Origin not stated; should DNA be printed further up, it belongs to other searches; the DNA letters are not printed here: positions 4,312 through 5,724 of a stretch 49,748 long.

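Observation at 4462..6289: AT-rich two-gene cassette (DUF262 ParB/GmrSD-N-like protein + HEPN R-x4-H protein) inserted directly after lepA: a candidate uncharacterised defence module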

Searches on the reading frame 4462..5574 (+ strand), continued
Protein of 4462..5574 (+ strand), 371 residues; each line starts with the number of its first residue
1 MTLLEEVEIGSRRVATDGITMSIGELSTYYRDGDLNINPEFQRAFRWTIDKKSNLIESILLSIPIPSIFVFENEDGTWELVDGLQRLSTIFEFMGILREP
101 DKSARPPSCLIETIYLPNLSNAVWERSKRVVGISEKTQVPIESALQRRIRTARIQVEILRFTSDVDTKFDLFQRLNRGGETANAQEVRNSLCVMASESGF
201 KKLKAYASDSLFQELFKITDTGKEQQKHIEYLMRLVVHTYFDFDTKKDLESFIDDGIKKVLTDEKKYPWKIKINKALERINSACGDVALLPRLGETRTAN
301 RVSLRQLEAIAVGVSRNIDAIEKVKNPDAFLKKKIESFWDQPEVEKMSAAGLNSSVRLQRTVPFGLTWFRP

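Call 69: fold_search(model_id=the predicted structure, library=pdb)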
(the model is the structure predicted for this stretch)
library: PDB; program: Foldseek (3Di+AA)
matches with E <= 10: 131; with E <= 0.001: 0
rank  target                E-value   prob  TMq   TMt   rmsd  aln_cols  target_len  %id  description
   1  5k5d_B                4.2e-03  0.99  0.23  0.31  13.5       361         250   11  Structure of the C2221 form of Pnob8-like ParB-N domain (released 2016-06-15)
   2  7p9k_A                4.8e-03  0.89  0.23  0.16  17.2       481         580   10  BrxU, GmrSD-family Type IV restriction enzyme (released 2021-12-08)
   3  7p9m_B                2.5e-02  0.93  0.30  0.21  14.9       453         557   12  BrxU, GmrSD-family Type IV restriction enzyme (released 2021-12-08)
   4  5k5d_C                3.0e-02  0.93  0.28  0.36  12.7       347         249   11  Structure of the C2221 form of Pnob8-like ParB-N domain (released 2016-06-15)
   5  5k5d_A                3.1e-02  0.90  0.25  0.33  13.8       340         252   10  Structure of the C2221 form of Pnob8-like ParB-N domain (released 2016-06-15)
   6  5k5a                  3.8e-02  0.85  0.25  0.33  14.7       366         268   12  Structure of the pNOB8-like ParB N-domain (released 2016-06-15)
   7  7bm8_A                4.7e-02  0.94  0.22  0.41  14.5       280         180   14  Crystal structure of the C-terminally truncated chromosome-partitioning protein ParB from Caulobacter crescentus compl (released 2021-04-28)
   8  7bnr_A                8.3e-02  0.84  0.21  0.37  14.4       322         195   13  Crystal structure of a ParB Q52A mutant from Myxococcus xanthus bound to CTPyS (released 2021-09-08)
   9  6sdk_B                1.3e-01  0.75  0.21  0.37  16.4       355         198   12  Crystal structure of bacterial ParB dimer bound to CDP (released 2019-10-23)
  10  7ol9_B                1.7e-01  0.72  0.21  0.36  15.1       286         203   12  Crystal structure of C-terminally truncated Bacillus subtilis nucleoid occlusion protein (Noc) complexed to the Noc-bi (released 2022-03-09)
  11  7p9m_A                2.2e-01  0.38  0.25  0.18  15.7       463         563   10  BrxU, GmrSD-family Type IV restriction enzyme (released 2021-12-08)
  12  7nfu_B                2.3e-01  0.44  0.18  0.29  13.4       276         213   12  Crystal structure of C-terminally truncated Geobacillus thermoleovorans nucleoid occlusion protein Noc (released 2021-02-17)
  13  6sdk_A                2.4e-01  0.60  0.21  0.37  16.6       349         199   12  Crystal structure of bacterial ParB dimer bound to CDP (released 2019-10-23)
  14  7ng0                  2.9e-01  0.25  0.16  0.27  17.8       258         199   13  Crystal structure of N- and C-terminally truncated Geobacillus thermoleovorans nucleoid occlusion protein Noc (released 2021-02-17)
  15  7bnk_A                3.4e-01  0.41  0.20  0.35  15.2       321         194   12  Crystal structure of ParB from Myxococcus xanthus bound to CDP and Monothiophosphate (released 2021-09-08)
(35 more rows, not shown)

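Call 79: search_solved_structures(query=A2, max_evalue=0.01)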
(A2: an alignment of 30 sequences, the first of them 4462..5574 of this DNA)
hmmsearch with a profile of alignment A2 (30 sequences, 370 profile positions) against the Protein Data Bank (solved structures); distinct sequences matched with E-value up to 0.01: 0.

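Call 80: find_related_loci(query=A2, collection=metagenome_contigs, flank=4000)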
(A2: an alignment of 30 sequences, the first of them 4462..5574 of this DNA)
Query A2 (371 aa) in metagenome_contigs; peptide patterns used: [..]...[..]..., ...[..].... (x = any residue, [..] = any of these).
600 stretches matched a pattern (row limit reached: there are more); 530 encode a relative of the query (tblastn E <= 1e-3); the best 80 are kept; 80 distinct loci.
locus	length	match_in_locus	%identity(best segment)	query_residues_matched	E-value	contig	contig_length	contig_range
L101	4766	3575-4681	55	1-371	2e-135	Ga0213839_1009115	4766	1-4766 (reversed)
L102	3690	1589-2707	49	1-371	5e-115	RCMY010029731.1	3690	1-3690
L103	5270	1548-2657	48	3-371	2e-112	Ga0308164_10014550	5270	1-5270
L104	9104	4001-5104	48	3-371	1e-111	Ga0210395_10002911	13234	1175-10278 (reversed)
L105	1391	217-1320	48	3-371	4e-119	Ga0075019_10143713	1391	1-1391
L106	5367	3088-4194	48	3-371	5e-110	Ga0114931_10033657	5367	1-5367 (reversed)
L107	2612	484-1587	47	3-371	6e-114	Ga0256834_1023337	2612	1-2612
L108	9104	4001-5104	47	3-371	4e-109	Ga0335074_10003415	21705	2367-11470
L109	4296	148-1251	47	3-371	1e-109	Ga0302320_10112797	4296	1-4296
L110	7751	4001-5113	47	1-371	3e-108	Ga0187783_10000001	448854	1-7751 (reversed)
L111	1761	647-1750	48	3-371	1e-115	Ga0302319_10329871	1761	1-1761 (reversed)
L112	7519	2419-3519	46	3-369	6e-108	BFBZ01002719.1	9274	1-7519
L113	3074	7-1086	49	12-371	7e-110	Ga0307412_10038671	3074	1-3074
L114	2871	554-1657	46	3-371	2e-110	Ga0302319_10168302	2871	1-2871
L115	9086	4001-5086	46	3-371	5e-107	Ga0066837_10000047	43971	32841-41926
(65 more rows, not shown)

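Call 94: get_annotated_region(hit=H1, flank=2500)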
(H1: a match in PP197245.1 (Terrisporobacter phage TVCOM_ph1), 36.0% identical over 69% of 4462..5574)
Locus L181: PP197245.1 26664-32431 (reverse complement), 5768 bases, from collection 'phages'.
description: Terrisporobacter phage TVCOM_ph1, complete genome.
organism: Terrisporobacter phage TVCOM_ph1 (NCBI taxid 3141809)
taxonomy: Viruses
host: Terrisporobacter sp. COM; source: culture supernatant; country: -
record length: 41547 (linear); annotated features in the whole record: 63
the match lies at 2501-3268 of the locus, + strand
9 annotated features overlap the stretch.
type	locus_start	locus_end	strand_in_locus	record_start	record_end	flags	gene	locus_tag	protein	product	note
CDS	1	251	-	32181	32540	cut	-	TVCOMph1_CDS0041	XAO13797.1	hypothetical protein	-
CDS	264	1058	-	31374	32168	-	-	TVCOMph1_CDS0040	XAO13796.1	anti-repressor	-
CDS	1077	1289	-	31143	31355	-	-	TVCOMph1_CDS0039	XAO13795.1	transcriptional repressor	-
CDS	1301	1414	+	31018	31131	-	-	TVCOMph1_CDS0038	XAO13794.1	hypothetical protein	-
CDS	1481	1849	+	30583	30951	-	-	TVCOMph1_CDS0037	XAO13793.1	transcriptional regulator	-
CDS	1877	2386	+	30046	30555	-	-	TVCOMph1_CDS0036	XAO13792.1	metallo-protease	-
CDS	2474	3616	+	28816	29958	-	-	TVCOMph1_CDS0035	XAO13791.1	hypothetical protein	-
CDS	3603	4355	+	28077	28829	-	-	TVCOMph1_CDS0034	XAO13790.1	hypothetical protein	-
CDS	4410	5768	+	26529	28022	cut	-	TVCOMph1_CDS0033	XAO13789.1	DNA methyltransferase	-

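Call 95: get_annotated_region(hit=H2, flank=2500)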
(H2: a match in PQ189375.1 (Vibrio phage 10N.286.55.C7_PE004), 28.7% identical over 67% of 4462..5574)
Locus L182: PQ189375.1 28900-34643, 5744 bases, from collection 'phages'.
description: Vibrio phage 10N.286.55.C7_PE004, complete genome.
organism: Vibrio phage 10N.286.55.C7_PE004 (NCBI taxid 3385355)
taxonomy: Viruses; Duplodnaviria; Heunggongvirae; Uroviricota; Caudoviricetes
host: Vibrio cyclitrophicus 10N.286.55.C7; source: seawater; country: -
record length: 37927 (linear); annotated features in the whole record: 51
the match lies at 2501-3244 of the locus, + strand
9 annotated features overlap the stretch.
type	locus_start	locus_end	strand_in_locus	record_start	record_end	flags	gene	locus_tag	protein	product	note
CDS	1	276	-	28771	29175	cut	-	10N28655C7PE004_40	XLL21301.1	hypothetical protein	-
CDS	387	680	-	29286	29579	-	-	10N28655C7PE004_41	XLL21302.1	hypothetical protein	-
CDS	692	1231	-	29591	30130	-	-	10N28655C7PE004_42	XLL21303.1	hypothetical protein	YR7B_ECOLX_Protein_ORFb_in_retron_Ec67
CDS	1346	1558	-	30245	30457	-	-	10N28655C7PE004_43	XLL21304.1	hypothetical protein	VAPL_BP186_Protein_apl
CDS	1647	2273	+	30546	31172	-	-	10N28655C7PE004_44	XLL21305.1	hypothetical protein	Bacteriophage_CI_repressor_C-terminal_domain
CDS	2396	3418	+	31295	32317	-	-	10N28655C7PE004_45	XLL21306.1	hypothetical protein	RM_Type_II__Type_II_REases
CDS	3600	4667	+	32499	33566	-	-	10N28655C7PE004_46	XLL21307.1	hypothetical protein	RiboL-PSP-HEPN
CDS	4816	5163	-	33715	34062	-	-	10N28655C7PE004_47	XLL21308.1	hypothetical protein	MazG-like_family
CDS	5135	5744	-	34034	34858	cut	-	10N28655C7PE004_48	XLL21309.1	hypothetical protein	HMUI_BPSP1_DNA_endonuclease_I-HmuI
